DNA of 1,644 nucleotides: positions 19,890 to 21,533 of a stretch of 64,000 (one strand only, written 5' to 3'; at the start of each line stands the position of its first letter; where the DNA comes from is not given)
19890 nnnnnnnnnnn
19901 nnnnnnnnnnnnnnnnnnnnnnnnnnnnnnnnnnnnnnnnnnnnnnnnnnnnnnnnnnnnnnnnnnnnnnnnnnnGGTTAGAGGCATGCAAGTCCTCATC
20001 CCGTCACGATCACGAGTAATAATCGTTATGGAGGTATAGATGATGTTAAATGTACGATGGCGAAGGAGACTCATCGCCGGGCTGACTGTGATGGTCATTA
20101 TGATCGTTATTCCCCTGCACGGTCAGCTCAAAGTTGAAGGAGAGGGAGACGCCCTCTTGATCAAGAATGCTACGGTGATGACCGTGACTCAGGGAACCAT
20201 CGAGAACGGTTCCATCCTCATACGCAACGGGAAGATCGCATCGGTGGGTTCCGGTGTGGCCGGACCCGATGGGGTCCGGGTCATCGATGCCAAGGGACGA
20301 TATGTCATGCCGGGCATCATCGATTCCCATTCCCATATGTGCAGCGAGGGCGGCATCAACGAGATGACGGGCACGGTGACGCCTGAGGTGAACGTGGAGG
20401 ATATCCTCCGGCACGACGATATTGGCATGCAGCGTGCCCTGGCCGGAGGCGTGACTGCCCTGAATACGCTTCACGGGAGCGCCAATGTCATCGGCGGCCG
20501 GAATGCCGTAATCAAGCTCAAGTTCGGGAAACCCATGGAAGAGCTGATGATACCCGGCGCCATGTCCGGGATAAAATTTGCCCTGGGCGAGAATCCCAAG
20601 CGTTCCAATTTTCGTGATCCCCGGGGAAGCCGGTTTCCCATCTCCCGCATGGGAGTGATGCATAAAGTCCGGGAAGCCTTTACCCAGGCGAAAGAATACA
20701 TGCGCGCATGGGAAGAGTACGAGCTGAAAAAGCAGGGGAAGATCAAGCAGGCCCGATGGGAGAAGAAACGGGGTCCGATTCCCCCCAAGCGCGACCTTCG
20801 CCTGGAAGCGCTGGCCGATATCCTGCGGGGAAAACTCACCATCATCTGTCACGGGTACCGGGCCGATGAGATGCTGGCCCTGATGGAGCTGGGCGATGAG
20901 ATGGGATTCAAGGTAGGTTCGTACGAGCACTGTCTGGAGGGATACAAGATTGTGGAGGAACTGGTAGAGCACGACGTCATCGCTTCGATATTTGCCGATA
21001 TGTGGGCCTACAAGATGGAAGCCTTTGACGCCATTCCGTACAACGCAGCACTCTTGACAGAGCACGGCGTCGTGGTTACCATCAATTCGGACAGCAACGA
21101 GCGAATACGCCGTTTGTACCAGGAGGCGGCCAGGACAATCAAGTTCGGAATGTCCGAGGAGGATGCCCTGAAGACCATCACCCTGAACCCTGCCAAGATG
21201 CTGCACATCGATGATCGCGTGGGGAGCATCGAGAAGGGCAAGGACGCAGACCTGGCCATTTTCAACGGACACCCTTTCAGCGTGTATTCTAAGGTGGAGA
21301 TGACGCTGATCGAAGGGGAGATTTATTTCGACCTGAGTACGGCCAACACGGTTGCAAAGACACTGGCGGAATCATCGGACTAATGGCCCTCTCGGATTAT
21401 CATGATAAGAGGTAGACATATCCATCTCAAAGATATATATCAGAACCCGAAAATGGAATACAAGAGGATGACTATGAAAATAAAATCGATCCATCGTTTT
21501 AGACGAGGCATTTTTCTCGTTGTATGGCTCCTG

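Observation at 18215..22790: Tandem array of three secreted COG1228-type amidohydrolase paralogs, two with a degenerate HxH metal-binding motif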

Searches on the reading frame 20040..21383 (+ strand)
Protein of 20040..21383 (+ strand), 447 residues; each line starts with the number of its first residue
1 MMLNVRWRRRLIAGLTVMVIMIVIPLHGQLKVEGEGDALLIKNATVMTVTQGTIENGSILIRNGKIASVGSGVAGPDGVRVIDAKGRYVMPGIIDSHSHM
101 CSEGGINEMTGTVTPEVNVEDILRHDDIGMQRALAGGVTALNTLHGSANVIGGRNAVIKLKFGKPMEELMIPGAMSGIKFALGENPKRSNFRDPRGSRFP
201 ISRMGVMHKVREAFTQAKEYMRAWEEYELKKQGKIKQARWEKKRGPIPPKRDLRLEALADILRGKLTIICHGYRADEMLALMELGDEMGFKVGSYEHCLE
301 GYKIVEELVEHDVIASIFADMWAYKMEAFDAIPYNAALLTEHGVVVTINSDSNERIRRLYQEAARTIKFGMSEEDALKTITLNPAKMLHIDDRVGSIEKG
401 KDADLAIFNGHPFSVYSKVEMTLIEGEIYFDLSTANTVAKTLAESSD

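Call 3: search_protein_families(library=pfam, proteins=[window:20040-21383:+], max_evalue=0.01)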
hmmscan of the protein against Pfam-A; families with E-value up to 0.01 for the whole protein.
window:20040-21383:+ (447 aa): 2 families
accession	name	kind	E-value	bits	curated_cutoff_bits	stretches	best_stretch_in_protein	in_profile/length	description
PF07969.17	Amidohydro_3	-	5.8e-23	82.5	29.7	2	301-428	317-470/472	Amidohydrolase family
PF01979.26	Amidohydro_1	-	2.4e-19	70.2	25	2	338-427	238-343/345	Amidohydrolase family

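Call 4: search_protein_families(library=ncbifam, proteins=[window:20040-21383:+], max_evalue=0.01)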
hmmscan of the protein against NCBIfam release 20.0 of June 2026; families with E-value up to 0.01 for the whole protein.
window:20040-21383:+ (447 aa): 74 families (the best 25 are shown)
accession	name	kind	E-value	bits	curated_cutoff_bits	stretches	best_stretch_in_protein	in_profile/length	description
NF006056.0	PRK08204.1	subfamily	4e-22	78.6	391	2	39-141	5-120/449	hypothetical protein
NF006689.0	PRK09237.1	equivalog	7.5e-20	70.8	371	2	39-104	5-70/383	amidohydrolase/deacetylase family metallohydrolase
NF051886.1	XaaProDiPepCaul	equivalog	1.1e-17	64.2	500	2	42-143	3-104/398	Xaa-Pro dipeptidase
TIGR01224.1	hutI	equivalog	1.1e-17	63.9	298.15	2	54-101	1-50/377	imidazolonepropionase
TIGR02033.1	D-hydantoinase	equivalog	6.3e-17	61.6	393.25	1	39-102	1-62/454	dihydropyrimidinase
TIGR00221.1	nagA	equivalog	1.2e-16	60.6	225.65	2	363-411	320-369/380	N-acetylglucosamine-6-phosphate deacetylase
NF009060.0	PRK12394.1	equivalog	5.6e-16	58.3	442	2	39-107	5-72/381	metallo-dependent hydrolase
NF011990.0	PRK15446.2-6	subfamily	7.8e-16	57.7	233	2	39-98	3-64/390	alpha-D-ribose 1-methylphosphonate 5-triphosphate diphosphatase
TIGR01178.1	ade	equivalog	2e-15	56.3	472.5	2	39-101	2-60/552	adenine deaminase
TIGR03178.1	allantoinase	equivalog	4.5e-15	55.4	357.85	2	39-111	2-70/441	allantoinase AllB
NF009941.0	PRK13404.1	subfamily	2.2e-14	53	647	2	39-103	6-66/478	dihydropyrimidinase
NF011989.0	PRK15446.2-5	equivalog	3.8e-14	52.3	565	2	39-99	4-62/385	alpha-D-ribose 1-methylphosphonate 5-triphosphate diphosphatase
NF005557.0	PRK07228.1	equivalog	6e-14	51.6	522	2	39-102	3-67/445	5'-deoxyadenosine deaminase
NF004839.0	PRK06189.1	equivalog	8.4e-14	51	631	1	39-106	5-68/451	allantoinase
NF004701.0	PRK06038.1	equivalog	1e-13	50.8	609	1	38-100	5-66/432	N-ethylammeline chlorohydrolase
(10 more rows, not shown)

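Call 5: search_solved_structures(query=window:20040-21383:+, max_evalue=0.001, show_alignments=2)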
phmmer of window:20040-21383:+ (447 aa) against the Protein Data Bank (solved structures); distinct sequences matched with E-value up to 0.001: 98 (the best 60 are shown).
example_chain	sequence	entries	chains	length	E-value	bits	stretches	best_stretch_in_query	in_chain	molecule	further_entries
3ooq_A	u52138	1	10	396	1.1e-63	218.8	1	39-428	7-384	amidohydrolase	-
9kov_A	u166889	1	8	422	1.9e-12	50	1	34-157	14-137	trum-mut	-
4tqt_A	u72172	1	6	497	6.9e-10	41.6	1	36-100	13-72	D-hydantoinase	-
1k1d_A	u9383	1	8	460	1.1e-09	40.9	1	40-102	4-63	D-hydantoinase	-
5ykd_A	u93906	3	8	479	1.8e-09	40.2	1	38-101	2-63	D-hydantoinase/dihydropyrimidinase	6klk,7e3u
5e5c_A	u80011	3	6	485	1.8e-09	40.2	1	38-101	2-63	D-hydantoinase/dihydropyrimidinase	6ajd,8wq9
3nqb_A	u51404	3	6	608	5e-09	38.7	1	39-102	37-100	Adenine deaminase 2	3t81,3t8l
1gkr_A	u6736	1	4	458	6.6e-09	38.4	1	40-101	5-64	NON-ATP DEPENDENT L-SELECTIVE HYDANTOINASE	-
2p9b_A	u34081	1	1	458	1.1e-08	37.6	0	41-109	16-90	Possible prolidase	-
2qs8_A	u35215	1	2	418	1.3e-08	37.4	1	341-429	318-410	Xaa-Pro Dipeptidase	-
3be7_A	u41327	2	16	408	3.2e-08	36.1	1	38-106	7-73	Zn-dependent arginine carboxypeptidase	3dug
1nfg_A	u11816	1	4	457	4.7e-08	35.5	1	39-101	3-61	D-hydantoinase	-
2gok_A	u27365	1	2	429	5.1e-08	35.4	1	51-104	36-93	Imidazolonepropionase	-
2puz_A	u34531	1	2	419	5.6e-08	35.3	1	51-104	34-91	Imidazolonepropionase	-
6gde_A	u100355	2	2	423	6.3e-08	35.1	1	39-104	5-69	Dihydroorotase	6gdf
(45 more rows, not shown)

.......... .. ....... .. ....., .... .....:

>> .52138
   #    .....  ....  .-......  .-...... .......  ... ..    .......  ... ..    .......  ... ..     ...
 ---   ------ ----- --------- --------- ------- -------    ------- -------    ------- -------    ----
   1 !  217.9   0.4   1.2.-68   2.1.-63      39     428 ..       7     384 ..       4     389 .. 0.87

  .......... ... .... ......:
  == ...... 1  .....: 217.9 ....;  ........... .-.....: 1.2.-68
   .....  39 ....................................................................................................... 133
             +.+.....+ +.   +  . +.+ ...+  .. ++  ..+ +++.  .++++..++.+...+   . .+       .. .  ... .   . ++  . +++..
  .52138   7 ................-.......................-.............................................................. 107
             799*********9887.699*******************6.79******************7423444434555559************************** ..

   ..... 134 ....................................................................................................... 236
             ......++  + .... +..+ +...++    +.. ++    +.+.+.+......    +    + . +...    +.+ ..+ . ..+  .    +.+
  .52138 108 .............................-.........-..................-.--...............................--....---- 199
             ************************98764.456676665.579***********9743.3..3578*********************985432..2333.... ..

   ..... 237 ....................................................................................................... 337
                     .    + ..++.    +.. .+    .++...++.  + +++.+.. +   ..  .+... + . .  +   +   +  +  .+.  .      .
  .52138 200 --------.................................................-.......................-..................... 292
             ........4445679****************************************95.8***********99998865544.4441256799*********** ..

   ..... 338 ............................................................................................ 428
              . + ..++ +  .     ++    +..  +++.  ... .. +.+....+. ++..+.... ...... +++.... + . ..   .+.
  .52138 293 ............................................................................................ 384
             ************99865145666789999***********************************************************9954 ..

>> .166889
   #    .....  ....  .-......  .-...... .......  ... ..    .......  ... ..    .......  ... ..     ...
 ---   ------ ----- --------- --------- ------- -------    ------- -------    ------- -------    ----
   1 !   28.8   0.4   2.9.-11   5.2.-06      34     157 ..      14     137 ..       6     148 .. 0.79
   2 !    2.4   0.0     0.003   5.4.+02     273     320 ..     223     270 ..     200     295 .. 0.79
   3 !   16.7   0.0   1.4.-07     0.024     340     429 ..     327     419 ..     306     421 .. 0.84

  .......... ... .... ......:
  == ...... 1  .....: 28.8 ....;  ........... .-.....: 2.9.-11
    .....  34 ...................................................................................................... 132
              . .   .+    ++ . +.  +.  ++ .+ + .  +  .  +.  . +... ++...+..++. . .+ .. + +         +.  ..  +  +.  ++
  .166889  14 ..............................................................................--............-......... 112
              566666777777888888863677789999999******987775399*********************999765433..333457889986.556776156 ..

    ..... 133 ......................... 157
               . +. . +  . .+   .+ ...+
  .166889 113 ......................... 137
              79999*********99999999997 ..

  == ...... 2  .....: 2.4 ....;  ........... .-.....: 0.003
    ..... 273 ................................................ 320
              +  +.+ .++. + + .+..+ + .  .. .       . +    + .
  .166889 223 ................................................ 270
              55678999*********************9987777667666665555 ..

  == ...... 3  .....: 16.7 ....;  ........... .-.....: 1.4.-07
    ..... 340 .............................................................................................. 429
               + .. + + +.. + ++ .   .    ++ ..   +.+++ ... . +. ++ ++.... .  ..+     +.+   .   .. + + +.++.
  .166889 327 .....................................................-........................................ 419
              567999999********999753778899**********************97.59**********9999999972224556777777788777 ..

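Call 13: find_homologous_proteins(query=window:20040-21383:+, max_evalue=1e-10)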
Query window:20040-21383:+ (447 aa): 8000 proteins with E <= 1e-10 among 8000 candidates; the best 120 are listed.
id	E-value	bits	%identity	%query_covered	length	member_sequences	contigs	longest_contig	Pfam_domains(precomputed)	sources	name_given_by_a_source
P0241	1.1e-270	916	90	100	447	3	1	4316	PF07969.18,PF01979.27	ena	-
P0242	7.4e-264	893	89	100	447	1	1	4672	PF07969.18,PF01979.27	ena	-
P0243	3.4e-218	743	74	100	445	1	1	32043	PF07969.18,PF01979.27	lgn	-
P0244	2.1e-217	740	74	100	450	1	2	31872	PF07969.18,PF01979.27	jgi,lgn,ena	-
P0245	4.3e-217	739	77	94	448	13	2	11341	PF07969.18,PF01979.27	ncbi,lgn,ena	-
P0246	1.7e-216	737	74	99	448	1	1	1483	PF07969.18,PF01979.27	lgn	-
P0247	3.4e-215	733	74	100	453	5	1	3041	PF07969.18,PF01979.27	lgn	-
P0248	2.2e-213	727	74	98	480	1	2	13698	PF07969.18,PF01979.27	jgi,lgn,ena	-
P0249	2.4e-212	724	74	98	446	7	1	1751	PF07969.18,PF01979.27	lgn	-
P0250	3.6e-212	723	73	97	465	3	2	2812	PF07969.18,PF01979.27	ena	-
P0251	1.0e-211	721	74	98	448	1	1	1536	PF07969.18,PF01979.27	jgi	jgi:imidazolonepropionase-like amidohydrolase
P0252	2.1e-210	717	73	98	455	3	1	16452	PF07969.18,PF01979.27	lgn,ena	-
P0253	2.8e-209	713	73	97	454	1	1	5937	PF07969.18,PF01979.27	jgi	jgi:imidazolonepropionase-like amidohydrolase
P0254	5.3e-209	712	70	99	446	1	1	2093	PF07969.18,PF01979.27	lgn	-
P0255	9.4e-209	712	70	99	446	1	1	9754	PF07969.18,PF01979.27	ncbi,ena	-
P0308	4.8e-144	498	55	95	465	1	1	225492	PF07969.18,PF01979.27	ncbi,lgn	-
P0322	3.8e-142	492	55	95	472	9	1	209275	PF07969.18,PF01979.27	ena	-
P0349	4.1e-141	489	56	88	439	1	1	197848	PF07969.18,PF01979.27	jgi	jgi:imidazolonepropionase-like amidohydrolase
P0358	6.3e-141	488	57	88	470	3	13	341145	PF07969.18,PF01979.27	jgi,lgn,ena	jgi:imidazolonepropionase-like amidohydrolase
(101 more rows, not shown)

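Call 26: find_encoding_contigs(protein=P0358, flank=6000, max_places=3)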
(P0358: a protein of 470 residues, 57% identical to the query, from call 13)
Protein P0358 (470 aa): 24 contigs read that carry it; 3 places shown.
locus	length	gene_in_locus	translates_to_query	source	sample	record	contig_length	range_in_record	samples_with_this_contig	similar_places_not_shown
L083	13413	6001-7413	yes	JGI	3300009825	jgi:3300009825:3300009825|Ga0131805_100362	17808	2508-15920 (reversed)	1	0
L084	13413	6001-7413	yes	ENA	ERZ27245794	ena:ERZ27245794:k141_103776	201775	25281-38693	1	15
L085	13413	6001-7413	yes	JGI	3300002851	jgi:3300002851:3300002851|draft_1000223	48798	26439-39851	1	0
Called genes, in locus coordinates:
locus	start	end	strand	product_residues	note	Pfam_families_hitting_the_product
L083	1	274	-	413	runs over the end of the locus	PF12704:MacB_PCD, PF02687:FtsX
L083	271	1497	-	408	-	PF12704:MacB_PCD, PF02687:FtsX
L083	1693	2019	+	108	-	PF02627:CMD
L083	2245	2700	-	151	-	PF12690:BsuPI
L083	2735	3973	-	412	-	-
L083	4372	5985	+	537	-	PF07969:Amidohydro_3 (faint), PF01979:Amidohydro_1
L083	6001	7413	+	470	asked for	PF01979:Amidohydro_1, PF07969:Amidohydro_3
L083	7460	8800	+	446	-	PF01979:Amidohydro_1, PF07969:Amidohydro_3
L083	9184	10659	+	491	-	-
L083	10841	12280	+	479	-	PF00749:tRNA-synt_1c, PF19269:Anticodon_2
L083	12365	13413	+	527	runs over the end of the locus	PF22694:CtpB_N-like (weak), PF00595:PDZ, PF13180:PDZ_2, PF17820:PDZ_6, PF03572:Peptidase_S41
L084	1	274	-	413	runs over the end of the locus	PF12704:MacB_PCD, PF02687:FtsX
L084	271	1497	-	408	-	PF12704:MacB_PCD, PF02687:FtsX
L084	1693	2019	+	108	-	PF02627:CMD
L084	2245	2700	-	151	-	PF12690:BsuPI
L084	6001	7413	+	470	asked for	PF01979:Amidohydro_1, PF07969:Amidohydro_3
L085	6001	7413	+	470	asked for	PF01979:Amidohydro_1, PF07969:Amidohydro_3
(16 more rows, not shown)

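Call 61: find_encoding_contigs(protein=P0308, flank=5000, max_places=1)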
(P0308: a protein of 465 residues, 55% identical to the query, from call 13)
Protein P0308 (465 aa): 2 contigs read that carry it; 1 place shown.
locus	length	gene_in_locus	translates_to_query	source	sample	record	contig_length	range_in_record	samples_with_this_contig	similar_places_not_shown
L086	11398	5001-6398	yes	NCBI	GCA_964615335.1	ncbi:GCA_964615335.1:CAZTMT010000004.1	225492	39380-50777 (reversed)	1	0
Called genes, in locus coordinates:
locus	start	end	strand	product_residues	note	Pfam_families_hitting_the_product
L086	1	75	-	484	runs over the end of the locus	PF00749:tRNA-synt_1c, PF19269:Anticodon_2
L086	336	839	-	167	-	PF12690:BsuPI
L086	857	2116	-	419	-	-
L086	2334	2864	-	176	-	PF07452:CHRD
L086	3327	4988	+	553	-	PF01979:Amidohydro_1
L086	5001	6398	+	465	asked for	PF01979:Amidohydro_1, PF07969:Amidohydro_3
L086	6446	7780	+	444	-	PF01979:Amidohydro_1, PF07969:Amidohydro_3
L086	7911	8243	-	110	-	PF02627:CMD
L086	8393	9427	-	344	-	PF01734:Patatin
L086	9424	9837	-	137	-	PF09969:DUF2203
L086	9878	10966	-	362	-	PF19283:APEH_N (faint), PF00930:DPPIV_N (faint), PF26549:Tricorn_N, PF26550:Tricorn_2nd, PF07676:PD40, PF26549:Tricorn_N, PF07676:PD40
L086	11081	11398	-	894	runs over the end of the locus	PF00912:Transgly, PF00905:Transpeptidase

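Call 62: find_encoding_contigs(protein=P0322, flank=5000, max_places=1)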
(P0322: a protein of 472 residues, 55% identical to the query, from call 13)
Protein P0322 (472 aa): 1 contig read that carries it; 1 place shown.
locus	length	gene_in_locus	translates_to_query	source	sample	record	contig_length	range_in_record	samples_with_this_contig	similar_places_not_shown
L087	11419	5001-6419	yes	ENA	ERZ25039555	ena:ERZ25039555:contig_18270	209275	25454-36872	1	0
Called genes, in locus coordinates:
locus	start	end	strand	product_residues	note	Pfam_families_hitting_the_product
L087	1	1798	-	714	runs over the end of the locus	PF13620:CarboxypepD_reg, PF13715:CarbopepD_reg_2 (faint), PF17210:SdrD_B, PF22904:NOMO1-like_2nd (weak), PF25183:OMP_b-brl_4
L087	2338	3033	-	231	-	PF00702:Hydrolase, PF13419:HAD_2, PF13242:Hydrolase_like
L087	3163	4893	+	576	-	PF01979:Amidohydro_1, PF07969:Amidohydro_3 (weak)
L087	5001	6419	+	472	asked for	PF07969:Amidohydro_3 (weak), PF01979:Amidohydro_1, PF07969:Amidohydro_3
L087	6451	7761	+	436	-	PF01979:Amidohydro_1, PF07969:Amidohydro_3 (weak)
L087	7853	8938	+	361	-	PF00355:Rieske, PF00848:Ring_hydroxyl_A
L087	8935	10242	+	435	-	-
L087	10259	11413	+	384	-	PF02129:Peptidase_S15 (faint), PF00326:Peptidase_S9, PF01738:DLH (weak)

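Call 63: find_encoding_contigs(protein=P0349, flank=5000, max_places=1)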
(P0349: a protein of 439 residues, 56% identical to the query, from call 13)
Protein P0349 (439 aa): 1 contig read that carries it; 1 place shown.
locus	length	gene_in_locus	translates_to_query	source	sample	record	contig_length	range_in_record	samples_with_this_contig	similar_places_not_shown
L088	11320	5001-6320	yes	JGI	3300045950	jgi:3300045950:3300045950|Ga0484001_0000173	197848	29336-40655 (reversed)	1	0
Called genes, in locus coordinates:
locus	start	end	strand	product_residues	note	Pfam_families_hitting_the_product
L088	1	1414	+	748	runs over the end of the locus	-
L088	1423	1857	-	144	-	PF12158:DUF3592 (weak)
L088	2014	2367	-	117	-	-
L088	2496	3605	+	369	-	PF13185:GAF_2, PF01590:GAF, PF13492:GAF_3 (weak)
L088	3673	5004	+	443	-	PF01979:Amidohydro_1, PF07969:Amidohydro_3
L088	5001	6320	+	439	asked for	PF01979:Amidohydro_1, PF07969:Amidohydro_3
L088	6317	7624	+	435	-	PF01979:Amidohydro_1, PF07969:Amidohydro_3 (weak)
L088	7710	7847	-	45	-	-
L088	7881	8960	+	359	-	-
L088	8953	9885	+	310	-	-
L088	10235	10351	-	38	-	-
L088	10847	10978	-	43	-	-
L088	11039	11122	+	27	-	-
